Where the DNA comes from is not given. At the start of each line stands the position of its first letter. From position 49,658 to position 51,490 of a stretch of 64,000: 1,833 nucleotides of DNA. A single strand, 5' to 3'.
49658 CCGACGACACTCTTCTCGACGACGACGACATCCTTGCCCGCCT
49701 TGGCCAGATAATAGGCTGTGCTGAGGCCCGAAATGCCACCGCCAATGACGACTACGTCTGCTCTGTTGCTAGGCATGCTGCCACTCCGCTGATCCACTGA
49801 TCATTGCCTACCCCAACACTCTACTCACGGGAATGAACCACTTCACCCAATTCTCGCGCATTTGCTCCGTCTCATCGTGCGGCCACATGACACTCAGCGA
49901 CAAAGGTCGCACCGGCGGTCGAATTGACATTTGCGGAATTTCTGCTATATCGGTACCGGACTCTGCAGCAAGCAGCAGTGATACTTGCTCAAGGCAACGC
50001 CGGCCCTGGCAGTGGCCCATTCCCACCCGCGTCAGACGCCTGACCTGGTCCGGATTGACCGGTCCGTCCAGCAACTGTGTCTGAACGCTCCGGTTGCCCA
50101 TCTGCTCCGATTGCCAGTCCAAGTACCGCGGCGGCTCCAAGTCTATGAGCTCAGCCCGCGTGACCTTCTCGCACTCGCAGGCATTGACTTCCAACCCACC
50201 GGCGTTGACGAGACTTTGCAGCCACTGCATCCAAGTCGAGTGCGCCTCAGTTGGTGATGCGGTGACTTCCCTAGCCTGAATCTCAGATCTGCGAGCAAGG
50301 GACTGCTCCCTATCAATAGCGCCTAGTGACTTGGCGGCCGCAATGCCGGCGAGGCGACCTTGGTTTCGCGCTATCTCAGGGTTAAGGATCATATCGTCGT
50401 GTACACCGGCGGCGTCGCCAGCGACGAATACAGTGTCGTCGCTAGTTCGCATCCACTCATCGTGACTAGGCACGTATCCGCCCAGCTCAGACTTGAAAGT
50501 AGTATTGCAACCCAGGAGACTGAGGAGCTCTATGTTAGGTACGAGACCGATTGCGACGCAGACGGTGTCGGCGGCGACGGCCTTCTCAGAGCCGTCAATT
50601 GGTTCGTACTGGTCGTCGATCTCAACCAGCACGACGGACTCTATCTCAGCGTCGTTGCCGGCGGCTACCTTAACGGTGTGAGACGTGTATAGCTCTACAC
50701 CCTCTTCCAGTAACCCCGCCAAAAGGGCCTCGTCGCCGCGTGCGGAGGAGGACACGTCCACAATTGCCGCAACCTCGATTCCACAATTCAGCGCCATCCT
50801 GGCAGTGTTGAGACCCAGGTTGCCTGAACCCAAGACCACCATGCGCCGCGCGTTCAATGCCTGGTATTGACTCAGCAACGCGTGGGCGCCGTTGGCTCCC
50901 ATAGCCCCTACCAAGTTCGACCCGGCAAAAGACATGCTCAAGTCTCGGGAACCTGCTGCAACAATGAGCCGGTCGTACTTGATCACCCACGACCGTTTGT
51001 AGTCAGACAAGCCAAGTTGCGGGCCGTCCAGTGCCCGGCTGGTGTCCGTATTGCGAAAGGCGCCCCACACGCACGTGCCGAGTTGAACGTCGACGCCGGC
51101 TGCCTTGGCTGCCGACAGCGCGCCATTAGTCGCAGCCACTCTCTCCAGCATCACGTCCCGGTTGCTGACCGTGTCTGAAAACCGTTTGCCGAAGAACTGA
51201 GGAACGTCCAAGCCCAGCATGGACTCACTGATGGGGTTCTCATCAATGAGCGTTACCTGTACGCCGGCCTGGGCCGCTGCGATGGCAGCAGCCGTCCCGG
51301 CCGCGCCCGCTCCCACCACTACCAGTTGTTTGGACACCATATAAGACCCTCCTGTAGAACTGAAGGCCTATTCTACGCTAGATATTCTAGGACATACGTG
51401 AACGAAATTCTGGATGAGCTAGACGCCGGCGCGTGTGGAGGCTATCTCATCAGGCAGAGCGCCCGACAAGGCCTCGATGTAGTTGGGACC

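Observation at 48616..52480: BHMT-like homocysteine methyltransferase with a heterodimeric HcnB/HcnC (opine/sarcosine-oxidase-like) FAD oxidase: candidate N-methyl compound demethylation pathway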

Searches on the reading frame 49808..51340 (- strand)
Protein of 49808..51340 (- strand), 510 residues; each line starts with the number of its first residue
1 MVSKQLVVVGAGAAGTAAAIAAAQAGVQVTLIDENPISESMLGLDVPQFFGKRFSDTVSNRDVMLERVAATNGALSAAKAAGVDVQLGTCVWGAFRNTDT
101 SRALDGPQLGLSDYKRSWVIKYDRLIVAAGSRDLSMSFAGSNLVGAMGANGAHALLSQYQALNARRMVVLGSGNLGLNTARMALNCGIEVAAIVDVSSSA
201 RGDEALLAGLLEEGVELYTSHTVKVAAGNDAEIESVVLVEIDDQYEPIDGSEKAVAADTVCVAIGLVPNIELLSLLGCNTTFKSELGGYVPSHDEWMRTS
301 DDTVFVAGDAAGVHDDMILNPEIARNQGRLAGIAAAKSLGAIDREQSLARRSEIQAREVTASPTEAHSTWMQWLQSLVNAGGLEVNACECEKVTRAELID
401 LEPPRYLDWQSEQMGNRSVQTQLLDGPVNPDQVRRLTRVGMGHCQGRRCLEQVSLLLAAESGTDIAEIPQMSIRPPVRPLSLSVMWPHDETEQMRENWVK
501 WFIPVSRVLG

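Call 4: search_protein_families(library=pfam, proteins=[window:49808-51340:-])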
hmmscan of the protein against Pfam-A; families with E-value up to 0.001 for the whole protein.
window:49808-51340:- (510 aa): 18 families
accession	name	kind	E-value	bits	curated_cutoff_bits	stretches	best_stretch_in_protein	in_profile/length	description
PF07992.20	Pyr_redox_2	-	5.2e-33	115.1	26.1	1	5-318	2-278/291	Pyridine nucleotide-disulphide oxidoreductase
PF13738.12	Pyr_redox_3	-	4.3e-10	39.8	30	1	7-41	1-36/305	Pyridine nucleotide-disulphide oxidoreductase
PF00070.33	Pyr_redox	-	1.1e-09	39.1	22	1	166-238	1-79/82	Pyridine nucleotide-disulphide oxidoreductase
PF01262.27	AlaDh_PNT_C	-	6.9e-07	29.3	23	1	5-80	30-102/214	Alanine dehydrogenase/PNT, C-terminal domain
PF12831.13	FAD_oxidored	-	2.7e-06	27.4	27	1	6-36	2-32/416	FAD dependent oxidoreductase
PF01134.28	GIDA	-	2.9e-06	27.1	22.1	1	6-35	2-31/391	Glucose inhibited division protein A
PF17806.6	SO_alpha_A3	-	8.2e-06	26.5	23.1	1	422-485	20-83/87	Sarcosine oxidase A3 domain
PF02826.25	2-Hacid_dh_C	-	2e-05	24.5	25.1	0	158-196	30-68/178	D-isomer specific 2-hydroxyacid dehydrogenase, NAD binding domain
PF01266.30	DAO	-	3.1e-05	24.1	27.9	1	6-37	2-34/353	FAD dependent oxidoreductase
PF00890.30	FAD_binding_2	-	4.8e-05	23.2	20.4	1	6-35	2-31/414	FAD binding domain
PF03486.20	HI0933_like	-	6.7e-05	22.9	50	1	5-36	2-33/244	HI0933-like protein Rossmann domain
PF02737.24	3HCDH_N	-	8e-05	23.1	22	0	6-36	2-32/180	3-hydroxyacyl-CoA dehydrogenase, NAD binding domain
PF00899.27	ThiF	-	0.00011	21.9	28.1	0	5-40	22-58/238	ThiF family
PF13450.12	NAD_binding_8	-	0.00018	22.2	21.9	1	8-36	1-29/68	NAD(P)-binding Rossmann-like domain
PF04324.20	Fer2_BFD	-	0.00036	21.3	26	0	428-458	22-49/50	BFD-like [2Fe-2S] binding domain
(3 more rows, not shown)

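Call 5: search_protein_families(library=ncbifam, proteins=[window:49808-51340:-])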
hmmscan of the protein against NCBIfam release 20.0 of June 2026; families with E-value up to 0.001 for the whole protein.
window:49808-51340:- (510 aa): 69 families (the best 25 are shown)
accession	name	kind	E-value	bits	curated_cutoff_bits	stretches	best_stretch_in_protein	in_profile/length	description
TIGR01372.1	soxA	subfamily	1.1e-35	122.8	1164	1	6-494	171-604/996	sarcosine oxidase subunit alpha family protein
TIGR02053.1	MerA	equivalog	2.8e-17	62.8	454.45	2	118-337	126-330/465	mercury(II) reductase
TIGR01350.1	lipoamide_DH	equivalog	8.3e-17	61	408.8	2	108-312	118-310/461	dihydrolipoyl dehydrogenase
TIGR01292.1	TRX_reduct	equivalog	2.5e-16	59.4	343.45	1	164-312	141-276/300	thioredoxin-disulfide reductase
NF009410.0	PRK12771.1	subfamily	4.4e-15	55.3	516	1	160-318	264-428/566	NAD(P)-binding protein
NF009454.0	PRK12814.1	equivalog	1e-14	53.9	916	2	121-334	278-495/657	putative NADPH-dependent glutamate synthase small subunit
NF007123.0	PRK09564.1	equivalog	1.2e-14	53.8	458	1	5-317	2-290/444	CoA-disulfide reductase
NF004991.0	PRK06370.1-3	subfamily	3.5e-13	49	620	1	67-310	125-341/509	FAD-containing oxidoreductase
NF004939.0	PRK06292.1-1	equivalog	4.3e-13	48.7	435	1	121-354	134-348/476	dihydrolipoyl dehydrogenase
NF003437.0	PRK04965.1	equivalog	4.4e-13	49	392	1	119-315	97-279/378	NADH:flavorubredoxin reductase NorW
NF042949.2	3PPDioc_HcaD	equivalog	6e-13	48.3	450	1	119-340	96-307/386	3-phenylpropionate/cinnamic acid dioxygenase ferredoxin--NAD(+) reductase subunit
NF046103.1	NOXase_Strep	equivalog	9.3e-13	47.9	600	1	119-322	99-292/442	H2O-forming NADH oxidase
NF041682.1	ant_diox_AndAa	equivalog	1.5e-12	47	650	1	119-320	99-287/406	anthranilate 1,2-dioxygenase system ferredoxin--NAD(+) reductase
TIGR03385.1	CoA_CoA_reduc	equivalog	3.6e-12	45.8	578.8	1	119-317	101-289/439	CoA-disulfide reductase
NF004943.0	PRK06292.2-1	equivalog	3.7e-12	45.8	432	1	120-313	130-310/456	dihydrolipoyl dehydrogenase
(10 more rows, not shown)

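Call 14: search_solved_structures(query=window:49808-51340:-, show_alignments=2)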
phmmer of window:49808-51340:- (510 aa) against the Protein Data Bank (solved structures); distinct sequences matched with E-value up to 0.001: 41.
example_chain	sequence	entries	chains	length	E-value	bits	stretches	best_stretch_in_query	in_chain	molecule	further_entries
6pfz_D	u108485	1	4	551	3.9e-11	45.9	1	6-331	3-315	NADH oxidase (NoxA-3)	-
2gag_A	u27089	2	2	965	1.5e-10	44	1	5-291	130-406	heterotetrameric sarcosine oxidase alpha-subunit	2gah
9n5u_A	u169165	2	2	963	1.5e-08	37.4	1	121-310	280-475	NfnA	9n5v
1nhq_A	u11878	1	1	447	4.3e-08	35.9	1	119-326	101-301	NADH PEROXIDASE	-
1nhp_A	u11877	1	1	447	4.3e-08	35.9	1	119-326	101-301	NADH PEROXIDASE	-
1joa_A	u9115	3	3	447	4.3e-08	35.9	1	119-326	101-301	NADH PEROXIDASE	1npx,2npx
1nhr_A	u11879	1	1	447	4.4e-08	35.9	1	119-326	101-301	NADH PEROXIDASE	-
1nhs_A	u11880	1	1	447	4.4e-08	35.8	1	119-326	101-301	NADH PEROXIDASE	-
6ruz_A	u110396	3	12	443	5e-08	35.7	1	116-333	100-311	NADH oxidase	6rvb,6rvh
1f8w_A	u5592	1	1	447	7.8e-08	35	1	119-314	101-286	NADH PEROXIDASE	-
1y56_A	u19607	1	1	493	2.6e-07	33.3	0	426-484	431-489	hypothetical protein PH1363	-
3lb8_A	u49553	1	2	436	4.7e-07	32.4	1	106-317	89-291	Putidaredoxin reductase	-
1ebd_A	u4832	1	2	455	5.5e-07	32.2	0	122-311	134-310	DIHYDROLIPOAMIDE DEHYDROGENASE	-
1vrq_A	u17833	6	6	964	6.3e-07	32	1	5-292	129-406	Sarcosine oxidase alpha subunit | Subunit alpha of sarcosine oxidase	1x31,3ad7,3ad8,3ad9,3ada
4ylf_B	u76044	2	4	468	7.8e-07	31.7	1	119-310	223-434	Dihydropyrimidine dehydrogenase subunit A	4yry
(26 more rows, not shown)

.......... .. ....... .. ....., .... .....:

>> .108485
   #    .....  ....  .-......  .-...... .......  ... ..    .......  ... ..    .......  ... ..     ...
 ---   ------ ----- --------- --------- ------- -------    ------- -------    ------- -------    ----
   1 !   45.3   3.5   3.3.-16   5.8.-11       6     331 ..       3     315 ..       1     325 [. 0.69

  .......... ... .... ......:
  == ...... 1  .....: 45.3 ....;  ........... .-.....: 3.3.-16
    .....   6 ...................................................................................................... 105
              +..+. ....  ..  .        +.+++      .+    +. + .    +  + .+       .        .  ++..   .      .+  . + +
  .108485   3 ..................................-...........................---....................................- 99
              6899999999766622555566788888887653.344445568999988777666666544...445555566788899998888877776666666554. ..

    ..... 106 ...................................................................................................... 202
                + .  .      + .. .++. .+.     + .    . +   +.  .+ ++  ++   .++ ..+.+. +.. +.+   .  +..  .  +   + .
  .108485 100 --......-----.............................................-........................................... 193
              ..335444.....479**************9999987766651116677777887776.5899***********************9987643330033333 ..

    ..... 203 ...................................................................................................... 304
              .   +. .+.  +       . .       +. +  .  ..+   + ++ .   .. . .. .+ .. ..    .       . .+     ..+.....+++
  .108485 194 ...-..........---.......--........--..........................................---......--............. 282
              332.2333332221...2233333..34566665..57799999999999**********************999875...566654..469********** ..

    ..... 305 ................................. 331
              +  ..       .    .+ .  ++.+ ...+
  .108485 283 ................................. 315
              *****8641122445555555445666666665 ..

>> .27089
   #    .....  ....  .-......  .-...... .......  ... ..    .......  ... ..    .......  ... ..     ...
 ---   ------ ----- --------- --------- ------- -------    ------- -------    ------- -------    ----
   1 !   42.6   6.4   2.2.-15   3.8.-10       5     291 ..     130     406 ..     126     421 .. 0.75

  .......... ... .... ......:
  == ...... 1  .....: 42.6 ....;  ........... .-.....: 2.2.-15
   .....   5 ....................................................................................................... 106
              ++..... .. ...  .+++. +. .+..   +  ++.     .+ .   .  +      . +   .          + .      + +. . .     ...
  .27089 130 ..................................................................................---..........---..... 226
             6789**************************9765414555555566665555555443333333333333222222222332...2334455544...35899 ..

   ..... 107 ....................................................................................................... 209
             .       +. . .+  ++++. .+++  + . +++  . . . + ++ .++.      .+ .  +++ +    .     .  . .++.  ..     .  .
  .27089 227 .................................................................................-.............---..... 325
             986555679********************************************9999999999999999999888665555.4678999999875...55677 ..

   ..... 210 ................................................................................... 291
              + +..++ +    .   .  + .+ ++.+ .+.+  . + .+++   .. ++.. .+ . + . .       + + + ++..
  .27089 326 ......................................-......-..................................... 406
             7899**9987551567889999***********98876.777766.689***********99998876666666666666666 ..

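Call 31: search_dna_similar(query=window:49808-51340:-, collection=plasmids, mode=protein, max_rows=40)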
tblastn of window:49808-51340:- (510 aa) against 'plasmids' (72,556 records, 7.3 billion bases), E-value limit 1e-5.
Records with a match: 473; places in all: 540; records where one place covers at least 80% of the query: 61.
Best place of each record, by identity: <60% 473.
By first word of the organism name: Agrobacterium 145; Rhizobium 45; Sinorhizobium 39; Ralstonia 32; Burkholderia 18; Azospirillum 17; Paracoccus 15; Leisingera 15; Paraburkholderia 14; Caballeronia 12; and 59 more.
By predicted mobility (MOB-suite, as given by PLSDB): non-mobilizable 255; conjugative 172; mobilizable 46.
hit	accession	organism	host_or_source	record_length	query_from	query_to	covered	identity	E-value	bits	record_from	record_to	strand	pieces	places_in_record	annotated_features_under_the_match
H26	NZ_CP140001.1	Novosphingobium capsulatum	-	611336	31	504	93%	38.7%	6e-87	300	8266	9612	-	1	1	FAD-dependent oxidoreductase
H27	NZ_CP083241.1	Ancylobacter polymorphus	activated sludge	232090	31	502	93%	35.3%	3e-72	256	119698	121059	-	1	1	NAD(P)/FAD-dependent oxidoreductase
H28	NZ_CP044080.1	Paracoccus yeei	Homo sapiens,clinical isolate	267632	31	502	93%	34.2%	5e-61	224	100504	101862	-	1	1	FAD-dependent oxidoreductase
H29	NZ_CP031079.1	Paracoccus yeei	Homo sapiens,single cell,eye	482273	31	502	93%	34.1%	5e-61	224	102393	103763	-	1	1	(2Fe-2S)-binding protein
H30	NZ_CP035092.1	Paracoccus denitrificans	Homo sapiens,cell culture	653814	31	502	93%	33.8%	7e-57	212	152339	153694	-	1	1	NAD(P)/FAD-dependent oxidoreductase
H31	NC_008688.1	Paracoccus denitrificans PD1222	-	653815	31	502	93%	33.8%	7e-57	212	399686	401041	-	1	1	NAD(P)/FAD-dependent oxidoreductase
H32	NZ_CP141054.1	Paracoccus denitrificans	-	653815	31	502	93%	33.8%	7e-57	212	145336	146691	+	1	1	NAD(P)/FAD-dependent oxidoreductase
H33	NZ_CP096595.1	Paracoccus denitrificans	mixed culture,activated sludge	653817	31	502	93%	33.8%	7e-57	212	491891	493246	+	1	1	NAD(P)/FAD-dependent oxidoreductase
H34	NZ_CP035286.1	Paracoccus versutus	whole organism,soil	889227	31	502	93%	33.3%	2e-59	219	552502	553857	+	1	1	NAD(P)/FAD-dependent oxidoreductase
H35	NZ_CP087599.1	Paracoccus sp. MA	cell culture,soil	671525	31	502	93%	33.3%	2e-56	210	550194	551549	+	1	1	NAD(P)/FAD-dependent oxidoreductase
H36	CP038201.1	Paracoccus ferrooxidans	single cell,bioreactor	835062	31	502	93%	33.2%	7e-60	221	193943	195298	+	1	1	FAD-dependent oxidoreductase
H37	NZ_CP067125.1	Paracoccus alcaliphilus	whole organism,soil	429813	31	502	93%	32.9%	1e-53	202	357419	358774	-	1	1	NAD(P)/FAD-dependent oxidoreductase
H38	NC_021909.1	Rhizobium etli bv. mimosae str. Mim1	Mimosa affinis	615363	31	501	92%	30.9%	4e-67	242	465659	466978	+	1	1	FAD-dependent oxidoreductase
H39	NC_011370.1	Rhizobium leguminosarum bv. trifolii WSM2304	-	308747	31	501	92%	30.5%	5e-65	236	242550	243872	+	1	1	FAD-dependent oxidoreductase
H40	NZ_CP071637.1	Rhizobium sp. NZLR1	lentil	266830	31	501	92%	28.8%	2e-54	204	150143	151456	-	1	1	FAD-dependent oxidoreductase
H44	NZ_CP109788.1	Leisingera thetidis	-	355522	31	482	89%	25.5%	8e-15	86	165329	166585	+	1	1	NAD(P)/FAD-dependent oxidoreductase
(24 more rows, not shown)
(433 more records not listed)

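Call 35: get_annotated_region(hit=H26, flank=8000)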
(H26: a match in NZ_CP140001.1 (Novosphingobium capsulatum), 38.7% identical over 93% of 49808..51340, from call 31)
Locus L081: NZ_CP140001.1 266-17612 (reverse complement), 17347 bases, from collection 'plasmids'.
description: Novosphingobium capsulatum strain HAMBI_0103 plasmid unnamed01, complete sequence
organism: Novosphingobium capsulatum (NCBI taxid 13688)
taxonomy: Bacteria; Pseudomonadota; Alphaproteobacteria; Sphingomonadales; Sphingomonadaceae; Novosphingobium; Novosphingobium capsulatum
host: -; source: -; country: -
typing (MOB-suite, as given by PLSDB): non-mobilizable; replicon rep_cluster_545
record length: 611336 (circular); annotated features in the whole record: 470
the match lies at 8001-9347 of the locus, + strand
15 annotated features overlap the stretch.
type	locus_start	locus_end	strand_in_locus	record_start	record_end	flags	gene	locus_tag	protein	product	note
CDS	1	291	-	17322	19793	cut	-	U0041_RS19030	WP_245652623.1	TonB-dependent receptor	-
CDS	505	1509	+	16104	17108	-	-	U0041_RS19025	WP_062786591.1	NADP-dependent oxidoreductase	-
CDS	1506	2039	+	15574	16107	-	-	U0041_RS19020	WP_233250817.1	nuclear transport factor 2 family protein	-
CDS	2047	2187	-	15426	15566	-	-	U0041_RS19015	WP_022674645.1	hypothetical protein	-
CDS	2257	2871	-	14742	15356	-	-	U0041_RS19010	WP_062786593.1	pyridoxamine 5'-phosphate oxidase family protein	-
CDS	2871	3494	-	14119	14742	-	-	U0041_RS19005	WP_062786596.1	TetR/AcrR family transcriptional regulator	GO:0006355 - regulation of DNA-templated transcription [Evidence IEA]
CDS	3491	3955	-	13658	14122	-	-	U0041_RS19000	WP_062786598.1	DUF1348 family protein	-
CDS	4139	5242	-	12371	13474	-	-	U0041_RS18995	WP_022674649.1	LysR family transcriptional regulator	GO:0006355 - regulation of DNA-templated transcription [Evidence IEA]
CDS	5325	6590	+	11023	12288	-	-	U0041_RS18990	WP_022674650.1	aromatic ring-hydroxylating dioxygenase subunit alpha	-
CDS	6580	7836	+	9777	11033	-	-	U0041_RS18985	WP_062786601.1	cystathionine gamma-synthase family protein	GO:0019346 - transsulfuration [Evidence IEA]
CDS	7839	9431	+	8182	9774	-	-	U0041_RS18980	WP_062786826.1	FAD-dependent oxidoreductase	-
CDS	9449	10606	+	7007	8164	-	-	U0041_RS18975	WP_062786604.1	FAD-binding oxidoreductase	-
CDS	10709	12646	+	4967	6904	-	-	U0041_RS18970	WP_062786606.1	CocE/NonD family hydrolase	GO:0008152 - metabolic process [Evidence IEA]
CDS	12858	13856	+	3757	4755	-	-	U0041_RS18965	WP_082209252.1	LysR family transcriptional regulator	-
CDS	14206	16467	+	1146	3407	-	-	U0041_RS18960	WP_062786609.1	TonB-dependent receptor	GO:0015891 - siderophore transport [Evidence IEA]; GO:0055085 - transmembrane transport [Evidence IEA]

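Call 36: get_annotated_region(hit=H31, flank=9000)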
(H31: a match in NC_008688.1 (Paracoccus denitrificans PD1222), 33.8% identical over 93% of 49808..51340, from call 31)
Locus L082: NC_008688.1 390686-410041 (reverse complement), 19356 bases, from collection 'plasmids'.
description: Paracoccus denitrificans PD1222 plasmid 1, complete sequence
organism: Paracoccus denitrificans PD1222 (NCBI taxid 318586)
taxonomy: Bacteria; Pseudomonadota; Alphaproteobacteria; Rhodobacterales; Paracoccaceae; Paracoccus; Paracoccus denitrificans; Paracoccus denitrificans PD1222
host: -; source: -; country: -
typing (MOB-suite, as given by PLSDB): non-mobilizable; replicon rep_cluster_560,rep_cluster_969
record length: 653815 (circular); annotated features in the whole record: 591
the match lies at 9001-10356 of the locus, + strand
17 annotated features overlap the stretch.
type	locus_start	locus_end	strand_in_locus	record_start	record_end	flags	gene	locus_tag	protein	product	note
CDS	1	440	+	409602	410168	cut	-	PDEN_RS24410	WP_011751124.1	sarcosine oxidase subunit gamma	-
CDS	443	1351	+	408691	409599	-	folD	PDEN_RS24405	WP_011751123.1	bifunctional methylenetetrahydrofolate dehydrogenase/methenyltetrahydrofolate cyclohydrolase FolD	-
CDS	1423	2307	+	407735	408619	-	purU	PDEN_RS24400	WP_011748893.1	formyltetrahydrofolate deformylase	GO:0009152 - purine ribonucleotide biosynthetic process [Evidence IEA]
CDS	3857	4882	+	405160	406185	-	-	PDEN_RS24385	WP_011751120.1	putative FMN-dependent luciferase-like monooxygenase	-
CDS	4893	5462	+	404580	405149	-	-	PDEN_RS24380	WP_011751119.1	CMD domain protein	-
CDS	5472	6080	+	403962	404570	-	-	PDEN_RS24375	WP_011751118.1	alkylhydroperoxidase domain protein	-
CDS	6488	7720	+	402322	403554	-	-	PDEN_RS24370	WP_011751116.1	aromatic ring-hydroxylating dioxygenase subunit alpha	-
CDS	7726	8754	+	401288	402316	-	-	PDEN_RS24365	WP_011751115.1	hybrid-cluster NAD(P)-dependent oxidoreductase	-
CDS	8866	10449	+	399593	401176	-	-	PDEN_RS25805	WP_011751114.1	NAD(P)/FAD-dependent oxidoreductase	-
CDS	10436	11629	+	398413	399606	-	-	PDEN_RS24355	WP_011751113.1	FAD-binding oxidoreductase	-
CDS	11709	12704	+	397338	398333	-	-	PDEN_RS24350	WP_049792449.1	GlxA family transcriptional regulator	-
CDS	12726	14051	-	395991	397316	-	-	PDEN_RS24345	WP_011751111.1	MmgE/PrpD family protein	-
CDS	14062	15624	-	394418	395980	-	-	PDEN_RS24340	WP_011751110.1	long-chain-fatty-acid--CoA ligase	-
CDS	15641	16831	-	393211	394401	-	-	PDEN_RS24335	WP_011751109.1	acyl-CoA dehydrogenase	-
CDS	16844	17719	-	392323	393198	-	-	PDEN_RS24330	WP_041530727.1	nitrilase-related carbon-nitrogen hydrolase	GO:0006807 - nitrogen compound metabolic process [Evidence IEA]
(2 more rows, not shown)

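Call 37: get_annotated_region(hit=H27, flank=9000)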
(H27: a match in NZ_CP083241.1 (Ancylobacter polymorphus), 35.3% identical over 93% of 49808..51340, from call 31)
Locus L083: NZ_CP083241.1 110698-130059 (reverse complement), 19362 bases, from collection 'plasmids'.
description: Ancylobacter polymorphus strain ZM13 plasmid pB, complete sequence
organism: Ancylobacter polymorphus (NCBI taxid 223390)
taxonomy: Bacteria; Pseudomonadota; Alphaproteobacteria; Hyphomicrobiales; Xanthobacteraceae; Ancylobacter; Ancylobacter polymorphus
host: -; source: activated sludge; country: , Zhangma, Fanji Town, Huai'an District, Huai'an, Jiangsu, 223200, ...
typing (MOB-suite, as given by PLSDB): non-mobilizable
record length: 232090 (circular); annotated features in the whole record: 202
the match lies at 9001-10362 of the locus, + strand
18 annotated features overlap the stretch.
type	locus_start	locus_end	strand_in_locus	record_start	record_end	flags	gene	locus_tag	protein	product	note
CDS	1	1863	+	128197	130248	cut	-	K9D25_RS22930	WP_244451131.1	CocE/NonD family hydrolase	GO:0008152 - metabolic process [Evidence IEA]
CDS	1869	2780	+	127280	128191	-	-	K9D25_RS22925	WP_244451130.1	glycine betaine ABC transporter substrate-binding protein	GO:0055085 - transmembrane transport [Evidence IEA]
CDS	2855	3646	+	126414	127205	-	-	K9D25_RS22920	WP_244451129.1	carbon-nitrogen hydrolase family protein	-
CDS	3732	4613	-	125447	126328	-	-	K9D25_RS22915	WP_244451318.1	glycine betaine ABC transporter substrate-binding protein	-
CDS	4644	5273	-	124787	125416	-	-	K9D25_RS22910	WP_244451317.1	ABC transporter permease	-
CDS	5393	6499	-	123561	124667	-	-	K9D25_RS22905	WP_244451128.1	ABC transporter ATP-binding protein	-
CDS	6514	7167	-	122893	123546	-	-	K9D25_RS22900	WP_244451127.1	ABC transporter permease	-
CDS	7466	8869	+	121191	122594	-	-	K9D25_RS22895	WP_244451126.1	MmgE/PrpD family protein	-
CDS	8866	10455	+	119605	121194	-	-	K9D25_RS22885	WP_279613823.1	NAD(P)/FAD-dependent oxidoreductase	-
CDS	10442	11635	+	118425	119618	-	-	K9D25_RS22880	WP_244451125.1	FAD-binding oxidoreductase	-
CDS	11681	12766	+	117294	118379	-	-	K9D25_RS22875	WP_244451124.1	GlxA family transcriptional regulator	-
CDS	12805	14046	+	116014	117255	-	-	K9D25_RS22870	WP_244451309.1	aromatic ring-hydroxylating dioxygenase subunit alpha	-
CDS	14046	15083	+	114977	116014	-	-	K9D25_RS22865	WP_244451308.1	hybrid-cluster NAD(P)-dependent oxidoreductase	-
CDS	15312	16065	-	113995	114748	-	-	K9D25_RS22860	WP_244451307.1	IS5 family transposase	-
CDS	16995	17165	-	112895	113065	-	-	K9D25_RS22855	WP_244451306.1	hypothetical protein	-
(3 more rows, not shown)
